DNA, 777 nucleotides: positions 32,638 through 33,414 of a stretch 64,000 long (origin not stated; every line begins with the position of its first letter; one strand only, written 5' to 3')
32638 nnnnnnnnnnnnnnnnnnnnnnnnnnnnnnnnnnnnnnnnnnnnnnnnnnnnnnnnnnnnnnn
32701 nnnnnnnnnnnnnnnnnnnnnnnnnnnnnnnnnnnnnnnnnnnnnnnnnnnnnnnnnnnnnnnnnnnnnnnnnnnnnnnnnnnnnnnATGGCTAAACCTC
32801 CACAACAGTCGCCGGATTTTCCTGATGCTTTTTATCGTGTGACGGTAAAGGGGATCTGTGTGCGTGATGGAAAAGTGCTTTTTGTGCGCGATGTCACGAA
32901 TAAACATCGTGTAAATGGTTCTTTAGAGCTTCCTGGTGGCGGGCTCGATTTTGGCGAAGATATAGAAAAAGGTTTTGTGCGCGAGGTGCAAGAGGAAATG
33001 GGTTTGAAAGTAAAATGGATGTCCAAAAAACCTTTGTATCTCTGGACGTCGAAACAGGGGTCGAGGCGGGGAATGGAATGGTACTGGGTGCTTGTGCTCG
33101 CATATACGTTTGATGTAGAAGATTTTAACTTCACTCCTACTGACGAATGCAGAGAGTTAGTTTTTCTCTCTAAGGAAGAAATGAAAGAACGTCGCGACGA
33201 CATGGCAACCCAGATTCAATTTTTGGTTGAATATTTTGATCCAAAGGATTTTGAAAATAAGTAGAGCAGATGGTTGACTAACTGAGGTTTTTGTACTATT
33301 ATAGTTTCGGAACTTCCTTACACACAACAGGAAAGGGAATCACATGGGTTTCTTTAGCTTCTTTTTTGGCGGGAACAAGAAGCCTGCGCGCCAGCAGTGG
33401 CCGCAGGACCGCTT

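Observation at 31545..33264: Candidate modification-dependent restriction module: an Mrr-like PD-(D/E)XK nuclease fused to an ASCH domain, translationally coupled to a NUDIX hydrolase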

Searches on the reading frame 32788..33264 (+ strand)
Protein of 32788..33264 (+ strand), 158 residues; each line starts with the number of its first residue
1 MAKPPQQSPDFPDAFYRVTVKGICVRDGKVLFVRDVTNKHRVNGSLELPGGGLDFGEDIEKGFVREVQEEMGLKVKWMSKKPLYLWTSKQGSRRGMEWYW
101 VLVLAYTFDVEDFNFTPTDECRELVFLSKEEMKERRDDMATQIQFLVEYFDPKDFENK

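Call 3: search_protein_families(library=pfam, proteins=[window:32788-33261:+], max_evalue=1)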
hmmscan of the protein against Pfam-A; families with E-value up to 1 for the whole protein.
window:32788-33261:+ (158 aa): 3 families
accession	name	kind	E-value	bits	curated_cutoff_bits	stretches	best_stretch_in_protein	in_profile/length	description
PF00293.34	NUDIX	-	2.8e-12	47.2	21.1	1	18-137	4-122/134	NUDIX domain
PF22327.2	Nudt16-like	-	0.00017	22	27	1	40-101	29-92/161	U8 snoRNA-decapping enzyme-like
PF00584.25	SecE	-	0.15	12.5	22.7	1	62-81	2-20/55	SecE/Sec61-gamma subunits of protein translocation complex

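Call 4: search_protein_families(library=padloc, proteins=[window:32788-33261:+], max_evalue=1)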
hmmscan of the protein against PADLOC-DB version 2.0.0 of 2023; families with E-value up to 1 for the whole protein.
window:32788-33261:+ (158 aa): 1 family
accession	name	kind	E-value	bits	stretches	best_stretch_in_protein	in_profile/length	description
PDLC04899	PDC-S07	-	1.4e-08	32.5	1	20-79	10-68/135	-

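Call 5: search_protein_families(library=ncbifam, proteins=[window:32788-33261:+], max_evalue=1)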
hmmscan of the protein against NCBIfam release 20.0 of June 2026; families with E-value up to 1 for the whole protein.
window:32788-33261:+ (158 aa): 24 families
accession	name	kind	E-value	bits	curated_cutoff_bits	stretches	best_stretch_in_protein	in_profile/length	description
TIGR00586.1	mutt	equivalog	6.4e-08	32.7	97.9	1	25-78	14-66/129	8-oxo-dGTP diphosphatase MutT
NF006530.0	PRK08999.1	equivalog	7.5e-08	31.8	245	1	22-78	12-67/315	Nudix family hydrolase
NF041652.1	Nud_hyd_Dein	equivalog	4.4e-07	30.2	200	1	26-134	23-129/152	Nudix hydrolase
NF012016.0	PRK15472.1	equivalog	7.3e-07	29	95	1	17-141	4-131/141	nucleoside triphosphatase NudI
NF003791.0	PRK05379.2-3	equivalog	7.7e-07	28.6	409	1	16-76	201-259/340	bifunctional nicotinamide-nucleotide adenylyltransferase/Nudix hydroxylase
NF008044.0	PRK10776.1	equivalog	1.1e-06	28.6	148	1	22-79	9-66/130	8-oxo-dGTP diphosphatase MutT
NF001934.0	PRK00714.1-1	equivalog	2.1e-05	24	241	1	16-76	7-63/176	RNA pyrophosphohydrolase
NF003787.0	PRK05379.1-4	equivalog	2.1e-05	23.7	449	1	17-75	208-264/346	bifunctional nicotinamide-nucleotide adenylyltransferase/Nudix hydroxylase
NF007834.0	PRK10546.1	equivalog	3.7e-05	23.6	156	1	20-76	7-62/135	pyrimidine (deoxy)nucleoside triphosphate diphosphatase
NF001938.0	PRK00714.1-5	equivalog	6.1e-05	22.4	116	1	13-78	9-80/172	RNA pyrophosphohydrolase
NF003786.0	PRK05379.1-2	equivalog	8.7e-05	21.9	397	1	12-75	213-274/354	bifunctional nicotinamide-nucleotide adenylyltransferase/Nudix hydroxylase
TIGR02705.1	nudix_YtkD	equivalog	0.00017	21.2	154.4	1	23-78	30-79/156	RNA deprotection pyrophosphohydrolase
NF001937.0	PRK00714.1-4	equivalog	0.00024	20.8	139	1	16-76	7-63/161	RNA pyrophosphohydrolase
NF003790.0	PRK05379.2-2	equivalog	0.00025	20.2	403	1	14-75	214-273/354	bifunctional nicotinamide mononucleotide adenylyltransferase/ADP-ribose pyrophosphatase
NF003788.0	PRK05379.1-5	equivalog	0.00032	20.1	354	1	12-76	208-270/351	bifunctional nicotinamide-nucleotide adenylyltransferase/Nudix hydroxylase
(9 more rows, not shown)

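Call 18: list_cluster_members(proteins=[P0001, window:32788-33261:+, window:29079-31541:+, window:33940-34359:+])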
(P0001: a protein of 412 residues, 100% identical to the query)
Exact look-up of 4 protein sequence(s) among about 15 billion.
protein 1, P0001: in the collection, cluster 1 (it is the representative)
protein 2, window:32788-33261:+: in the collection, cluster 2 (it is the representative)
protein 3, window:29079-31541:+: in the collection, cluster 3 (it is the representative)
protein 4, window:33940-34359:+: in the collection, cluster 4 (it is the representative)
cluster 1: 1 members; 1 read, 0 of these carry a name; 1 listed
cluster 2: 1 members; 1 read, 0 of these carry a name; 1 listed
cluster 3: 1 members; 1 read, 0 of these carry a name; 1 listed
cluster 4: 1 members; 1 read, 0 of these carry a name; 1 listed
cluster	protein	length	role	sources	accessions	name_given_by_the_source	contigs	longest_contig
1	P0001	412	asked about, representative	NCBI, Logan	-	-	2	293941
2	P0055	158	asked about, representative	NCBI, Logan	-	-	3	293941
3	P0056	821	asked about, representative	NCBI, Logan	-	-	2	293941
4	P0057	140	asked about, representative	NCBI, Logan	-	-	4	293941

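Call 19: find_encoding_contigs(protein=window:32788-33264:+, flank=3000, max_places=5)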
Protein window:32788-33264:+ (158 aa): 3 contigs read that carry it; 1 place shown.
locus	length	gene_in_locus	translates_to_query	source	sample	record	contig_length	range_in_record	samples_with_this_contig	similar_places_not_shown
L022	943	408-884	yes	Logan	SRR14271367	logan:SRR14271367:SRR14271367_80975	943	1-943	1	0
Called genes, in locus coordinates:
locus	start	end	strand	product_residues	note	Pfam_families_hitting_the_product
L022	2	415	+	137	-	?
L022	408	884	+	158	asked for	PF00293:NUDIX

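Call 20: find_homologous_proteins(query=window:32788-33261:+, max_evalue=0.001)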
Query window:32788-33261:+ (158 aa): 131 proteins with E <= 0.001 among 189 candidates; the best 120 are listed.
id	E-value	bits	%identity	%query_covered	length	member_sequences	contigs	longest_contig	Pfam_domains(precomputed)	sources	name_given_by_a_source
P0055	3.5e-104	364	100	100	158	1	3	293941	PF00293.35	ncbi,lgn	-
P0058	6.2e-58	213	60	97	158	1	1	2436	PF00293.35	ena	-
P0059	9.3e-57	209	58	97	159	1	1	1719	PF00293.35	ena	-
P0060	5.5e-56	207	57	97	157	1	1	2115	PF00293.35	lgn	-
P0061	1.2e-55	206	61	97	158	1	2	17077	PF00293.35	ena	-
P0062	2.1e-55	205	57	97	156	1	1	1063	PF00293.35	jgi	-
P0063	3.3e-55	204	57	97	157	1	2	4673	PF00293.35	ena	-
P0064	3.3e-55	204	59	97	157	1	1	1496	PF00293.35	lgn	-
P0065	1.0e-54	203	60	97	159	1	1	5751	PF00293.35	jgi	jgi:8-oxo-dGTP diphosphatase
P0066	1.5e-54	202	59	97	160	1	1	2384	PF00293.35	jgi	jgi:ADP-ribose pyrophosphatase YjhB (NUDIX family)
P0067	2.2e-54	202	59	97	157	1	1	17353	PF00293.35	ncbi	-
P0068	3.0e-54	201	56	97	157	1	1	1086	PF00293.35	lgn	-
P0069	4.5e-54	201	55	96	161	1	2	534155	PF00293.35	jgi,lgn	-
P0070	5.2e-54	201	60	97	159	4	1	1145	PF00293.35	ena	-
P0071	9.7e-54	200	57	97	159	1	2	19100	PF00293.35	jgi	jgi:8-oxo-dGTP diphosphatase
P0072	1.2e-53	199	58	98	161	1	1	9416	PF00293.35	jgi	jgi:8-oxo-dGTP pyrophosphatase MutT (NUDIX family)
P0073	1.4e-53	199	57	97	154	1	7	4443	PF00293.35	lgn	-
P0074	1.5e-53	199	55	97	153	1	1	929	PF00293.35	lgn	-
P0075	1.7e-53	199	57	97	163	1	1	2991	PF00293.35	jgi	jgi:8-oxo-dGTP pyrophosphatase MutT (NUDIX family)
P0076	2.8e-53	198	59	97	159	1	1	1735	PF00293.35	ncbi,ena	-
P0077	3.4e-53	198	54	99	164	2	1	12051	PF00293.35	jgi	-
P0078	3.6e-53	198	58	97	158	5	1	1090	PF00293.35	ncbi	-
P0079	5.7e-53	197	55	99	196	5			PF00293.35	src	-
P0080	6.0e-53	197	57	97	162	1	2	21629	PF00293.35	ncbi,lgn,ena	-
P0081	9.0e-53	197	57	97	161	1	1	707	PF00293.35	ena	-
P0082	1.1e-52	196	55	97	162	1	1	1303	PF00293.35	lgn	-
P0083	1.2e-52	196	58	97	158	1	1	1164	PF00293.35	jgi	-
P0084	1.8e-52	196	57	97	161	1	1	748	PF00293.35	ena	-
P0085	7.4e-52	194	57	99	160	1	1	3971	PF00293.35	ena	-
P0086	9.2e-52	193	54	97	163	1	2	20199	PF00293.35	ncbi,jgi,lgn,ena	ncbi:MAG TPA: NUDIX hydrolase [Candidatus Paceibacterota bacterium]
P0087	1.0e-51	193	56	97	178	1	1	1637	PF00293.35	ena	-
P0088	1.2e-51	193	57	99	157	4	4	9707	PF00293.35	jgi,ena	-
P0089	1.2e-51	193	56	96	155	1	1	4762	PF00293.35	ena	-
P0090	1.6e-51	192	57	96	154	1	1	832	PF00293.35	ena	-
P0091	2.2e-51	192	56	97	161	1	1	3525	PF00293.35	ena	-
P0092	3.1e-51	192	52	97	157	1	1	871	PF00293.35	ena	-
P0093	7.9e-51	190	55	99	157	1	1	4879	PF00293.35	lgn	-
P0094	1.9e-50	189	52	97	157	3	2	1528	PF00293.35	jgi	-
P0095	2.7e-50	188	55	97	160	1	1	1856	PF00293.35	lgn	-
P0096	8.6e-50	187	55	97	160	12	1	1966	PF00293.35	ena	-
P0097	1.0e-49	187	54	97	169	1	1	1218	PF00293.35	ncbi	-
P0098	1.5e-49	186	55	97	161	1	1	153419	PF00293.35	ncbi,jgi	ncbi:MAG: hypothetical protein RL141_846 [Candidatus Parcubacteria bacterium]|jgi:ADP-ribose pyropho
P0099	1.9e-49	186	54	96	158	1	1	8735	PF00293.35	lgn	-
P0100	2.2e-49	186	55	99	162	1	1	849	PF22327.3,PF00293.35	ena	-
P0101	3.0e-49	185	52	97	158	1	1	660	PF00293.35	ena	-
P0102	1.1e-48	183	58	95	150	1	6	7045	PF00293.35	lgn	-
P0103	1.2e-48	183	54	97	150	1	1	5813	PF00293.35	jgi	jgi:8-oxo-dGTP diphosphatase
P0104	1.3e-48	183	54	96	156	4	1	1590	PF00293.35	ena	-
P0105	2.0e-48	182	54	97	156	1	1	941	PF00293.35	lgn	-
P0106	3.8e-48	181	55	97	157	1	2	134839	PF00293.35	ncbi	-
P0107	8.7e-48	180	53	97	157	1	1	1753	PF00293.35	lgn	-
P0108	2.5e-47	179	53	97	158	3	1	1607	PF00293.35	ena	-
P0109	2.7e-47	179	52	97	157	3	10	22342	PF00293.35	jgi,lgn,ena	-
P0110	2.8e-47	179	51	100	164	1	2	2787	PF00293.35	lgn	-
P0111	3.3e-47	178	52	97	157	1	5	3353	PF00293.35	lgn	-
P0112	3.9e-47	178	54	97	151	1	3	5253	PF00293.35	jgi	jgi:8-oxo-dGTP diphosphatase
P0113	5.3e-47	178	53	95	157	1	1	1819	PF00293.35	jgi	jgi:8-oxo-dGTP pyrophosphatase MutT (NUDIX family)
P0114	6.2e-47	178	48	97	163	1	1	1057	PF00293.35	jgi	jgi:8-oxo-dGTP diphosphatase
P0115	9.0e-47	177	53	96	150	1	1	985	PF00293.35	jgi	jgi:8-oxo-dGTP diphosphatase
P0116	1.3e-46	176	53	98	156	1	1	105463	PF00293.35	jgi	jgi:8-oxo-dGTP diphosphatase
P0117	2.0e-46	176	52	98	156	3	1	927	PF00293.35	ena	-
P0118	3.0e-46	175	57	96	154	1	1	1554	PF22327.3,PF00293.35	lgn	-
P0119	3.8e-46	175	51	97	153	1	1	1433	PF00293.35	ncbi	-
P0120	4.5e-46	175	57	95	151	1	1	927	PF00293.35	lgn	-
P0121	5.0e-46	175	55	96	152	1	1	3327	PF00293.35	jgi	jgi:8-oxo-dGTP pyrophosphatase MutT (NUDIX family)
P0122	7.4e-46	174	55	95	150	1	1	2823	PF00293.35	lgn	-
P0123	9.7e-46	174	53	97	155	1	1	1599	PF00293.35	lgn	-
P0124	1.4e-45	173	53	96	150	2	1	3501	PF00293.35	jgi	jgi:8-oxo-dGTP diphosphatase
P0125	2.1e-45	173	53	95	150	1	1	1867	PF00293.35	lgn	-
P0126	2.2e-45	172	54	95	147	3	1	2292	PF00293.35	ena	-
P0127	2.6e-45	172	51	97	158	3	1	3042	PF00293.35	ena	-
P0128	3.3e-45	172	53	95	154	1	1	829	PF22327.3,PF00293.35,PF14815.13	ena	-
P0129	4.3e-45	172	53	97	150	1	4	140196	PF00293.35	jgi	jgi:8-oxo-dGTP diphosphatase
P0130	7.1e-45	171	53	96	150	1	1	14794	PF00293.35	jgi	jgi:ADP-ribose pyrophosphatase YjhB (NUDIX family)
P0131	1.5e-44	170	58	81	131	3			PF00293.35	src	-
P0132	1.6e-44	170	51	95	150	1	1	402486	PF00293.35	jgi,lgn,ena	-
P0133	1.9e-44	169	54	96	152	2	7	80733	PF00293.35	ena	-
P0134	2.6e-44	169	55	96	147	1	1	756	PF00293.35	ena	-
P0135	2.8e-44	169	53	95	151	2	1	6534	PF00293.35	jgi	jgi:8-oxo-dGTP diphosphatase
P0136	3.4e-44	169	60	80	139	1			PF00293.35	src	-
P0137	3.9e-44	168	53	97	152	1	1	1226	PF00293.35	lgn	-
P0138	1.0e-43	167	53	97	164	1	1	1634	PF00293.35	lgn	-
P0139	1.6e-43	166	48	98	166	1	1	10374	PF00293.35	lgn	-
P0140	1.6e-43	166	51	97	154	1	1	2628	PF00293.35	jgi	jgi:8-oxo-dGTP diphosphatase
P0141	1.6e-43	166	52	96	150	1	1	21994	PF00293.35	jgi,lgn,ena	-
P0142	2.0e-43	166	52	94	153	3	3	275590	PF00293.35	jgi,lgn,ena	-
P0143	4.0e-43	165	53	94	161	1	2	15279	PF00293.35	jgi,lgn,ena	-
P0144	5.3e-43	165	52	96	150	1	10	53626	PF00293.35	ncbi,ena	-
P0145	6.0e-43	165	52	94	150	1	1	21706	PF00293.35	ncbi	-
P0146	6.4e-43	164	52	95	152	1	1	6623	PF00293.35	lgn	-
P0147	7.7e-43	164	54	95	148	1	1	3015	PF00293.35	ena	-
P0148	8.4e-43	164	53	95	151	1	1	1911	PF00293.35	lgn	-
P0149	1.5e-42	163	49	97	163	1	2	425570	PF00293.35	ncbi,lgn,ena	-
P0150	2.0e-42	163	52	94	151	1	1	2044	PF22327.3,PF00293.35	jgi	jgi:8-oxo-dGTP diphosphatase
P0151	2.1e-42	163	50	98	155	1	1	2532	PF00293.35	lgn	-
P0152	2.6e-42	162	53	96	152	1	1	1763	PF22327.3,PF00293.35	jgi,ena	-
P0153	2.6e-42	162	52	98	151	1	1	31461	PF00293.35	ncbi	ncbi:MAG: NUDIX hydrolase [Patescibacteria group bacterium]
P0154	3.5e-42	162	51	95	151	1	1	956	PF00293.35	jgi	jgi:8-oxo-dGTP pyrophosphatase MutT (NUDIX family)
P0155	4.3e-42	162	51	96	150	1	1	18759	PF00293.35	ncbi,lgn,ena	-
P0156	5.5e-42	161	50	97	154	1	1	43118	PF00293.35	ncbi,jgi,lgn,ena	ncbi:MAG: NUDIX hydrolase [Candidatus Paceibacterota bacterium]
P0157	1.2e-41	160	52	98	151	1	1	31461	PF00293.35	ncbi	ncbi:MAG: NUDIX hydrolase [Patescibacteria group bacterium]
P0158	9.2e-41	157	46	97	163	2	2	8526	PF00293.35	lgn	-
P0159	9.7e-41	157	51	94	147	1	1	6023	PF00293.35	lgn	-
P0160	1.1e-40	157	52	95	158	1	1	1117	PF22327.3,PF00293.35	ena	-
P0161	2.0e-40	156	50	96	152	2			PF22327.3,PF00293.35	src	-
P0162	1.3e-39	154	51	94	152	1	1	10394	PF00293.35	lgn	-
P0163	1.6e-39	153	50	96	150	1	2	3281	PF00293.35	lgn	-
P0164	2.8e-39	153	51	95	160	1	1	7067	PF00293.35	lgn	-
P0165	2.9e-39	153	49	95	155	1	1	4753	PF22327.3,PF00293.35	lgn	-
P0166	3.4e-39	152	48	94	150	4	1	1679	PF00293.35,PF14815.13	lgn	-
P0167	4.4e-39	152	50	95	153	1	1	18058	PF00293.35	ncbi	-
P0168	9.1e-39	151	47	95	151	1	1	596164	PF00293.35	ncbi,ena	-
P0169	2.0e-38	150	48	95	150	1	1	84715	PF00293.35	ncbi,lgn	-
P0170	6.8e-38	148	47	97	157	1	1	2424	PF00293.35,PF14815.13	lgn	-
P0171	1.1e-37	147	48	97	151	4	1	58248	PF00293.35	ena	-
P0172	1.5e-37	147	46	96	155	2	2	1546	PF00293.35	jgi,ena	-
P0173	1.9e-37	147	46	94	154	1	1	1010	PF00293.35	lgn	-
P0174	2.1e-37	147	48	96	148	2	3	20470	PF00293.35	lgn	-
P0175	2.2e-37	146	53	78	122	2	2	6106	PF00293.35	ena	-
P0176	4.7e-37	145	52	87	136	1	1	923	PF00293.35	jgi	jgi:8-oxo-dGTP diphosphatase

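Call 21: find_encoding_contigs(protein=P0069, flank=5000, max_places=2)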
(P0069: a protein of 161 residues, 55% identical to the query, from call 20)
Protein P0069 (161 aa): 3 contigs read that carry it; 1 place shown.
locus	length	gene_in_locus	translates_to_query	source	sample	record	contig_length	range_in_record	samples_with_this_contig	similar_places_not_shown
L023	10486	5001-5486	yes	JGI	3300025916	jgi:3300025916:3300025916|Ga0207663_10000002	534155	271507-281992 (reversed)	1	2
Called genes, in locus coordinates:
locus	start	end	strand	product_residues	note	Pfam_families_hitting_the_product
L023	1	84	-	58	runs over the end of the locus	-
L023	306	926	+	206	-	PF13483:Lactamase_B_3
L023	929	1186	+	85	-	-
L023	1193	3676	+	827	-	PF00521:DNA_topoisoIV, PF03989:DNA_gyraseA_C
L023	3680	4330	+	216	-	-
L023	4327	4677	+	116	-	PF04266:ASCH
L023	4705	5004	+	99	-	-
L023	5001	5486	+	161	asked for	PF00293:NUDIX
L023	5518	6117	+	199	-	-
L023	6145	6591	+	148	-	-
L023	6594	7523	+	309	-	PF01734:Patatin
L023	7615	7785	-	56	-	-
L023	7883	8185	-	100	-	-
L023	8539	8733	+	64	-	-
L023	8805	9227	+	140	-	-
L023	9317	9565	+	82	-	-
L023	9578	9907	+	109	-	-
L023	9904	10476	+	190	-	-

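Call 22: find_encoding_contigs(protein=P0061, flank=5000, max_places=2)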
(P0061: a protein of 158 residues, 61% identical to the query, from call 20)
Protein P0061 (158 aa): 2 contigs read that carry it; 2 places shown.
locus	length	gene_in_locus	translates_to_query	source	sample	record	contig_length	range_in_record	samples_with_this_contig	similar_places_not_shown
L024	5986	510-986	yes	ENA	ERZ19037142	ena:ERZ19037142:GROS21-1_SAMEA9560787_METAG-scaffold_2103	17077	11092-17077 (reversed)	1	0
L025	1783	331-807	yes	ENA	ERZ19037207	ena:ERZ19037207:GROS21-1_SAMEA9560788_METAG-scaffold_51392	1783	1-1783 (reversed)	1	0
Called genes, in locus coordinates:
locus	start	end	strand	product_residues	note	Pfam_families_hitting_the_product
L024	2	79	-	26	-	?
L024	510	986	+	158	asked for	PF00293:NUDIX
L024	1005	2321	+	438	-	PF01566:Nramp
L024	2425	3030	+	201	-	PF02469:Fasciclin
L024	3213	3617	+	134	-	PF02469:Fasciclin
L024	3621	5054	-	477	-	PF01225:Mur_ligase, PF02875:Mur_ligase_C (faint), PF08245:Mur_ligase_M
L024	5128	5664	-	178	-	-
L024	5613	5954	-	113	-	-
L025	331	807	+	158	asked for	PF00293:NUDIX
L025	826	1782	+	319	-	?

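Call 23: find_encoding_contigs(protein=P0067, flank=5000, max_places=2)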
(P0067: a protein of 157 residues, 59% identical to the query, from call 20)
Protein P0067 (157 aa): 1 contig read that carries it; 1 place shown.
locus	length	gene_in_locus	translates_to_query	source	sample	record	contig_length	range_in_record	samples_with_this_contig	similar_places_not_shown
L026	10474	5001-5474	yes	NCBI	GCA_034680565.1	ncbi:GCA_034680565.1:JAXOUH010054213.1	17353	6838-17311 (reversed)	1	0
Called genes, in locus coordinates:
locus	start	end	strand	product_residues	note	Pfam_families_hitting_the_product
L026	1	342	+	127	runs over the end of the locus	?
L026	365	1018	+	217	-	PF01966:HD (weak)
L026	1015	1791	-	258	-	PF00459:Inositol_P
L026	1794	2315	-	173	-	PF06983:3-dmu-9_3-mt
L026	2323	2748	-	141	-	PF22677:Ble-like_N (weak)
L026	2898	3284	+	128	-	-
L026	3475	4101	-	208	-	-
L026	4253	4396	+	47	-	-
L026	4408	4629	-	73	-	PF13376:OmdA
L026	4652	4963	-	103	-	-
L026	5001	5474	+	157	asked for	PF00293:NUDIX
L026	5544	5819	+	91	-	-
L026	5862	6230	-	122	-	PF00903:Glyoxalase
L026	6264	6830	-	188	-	PF14359:DUF4406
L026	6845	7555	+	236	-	PF06414:Zeta_toxin, PF13671:AAA_33 (weak)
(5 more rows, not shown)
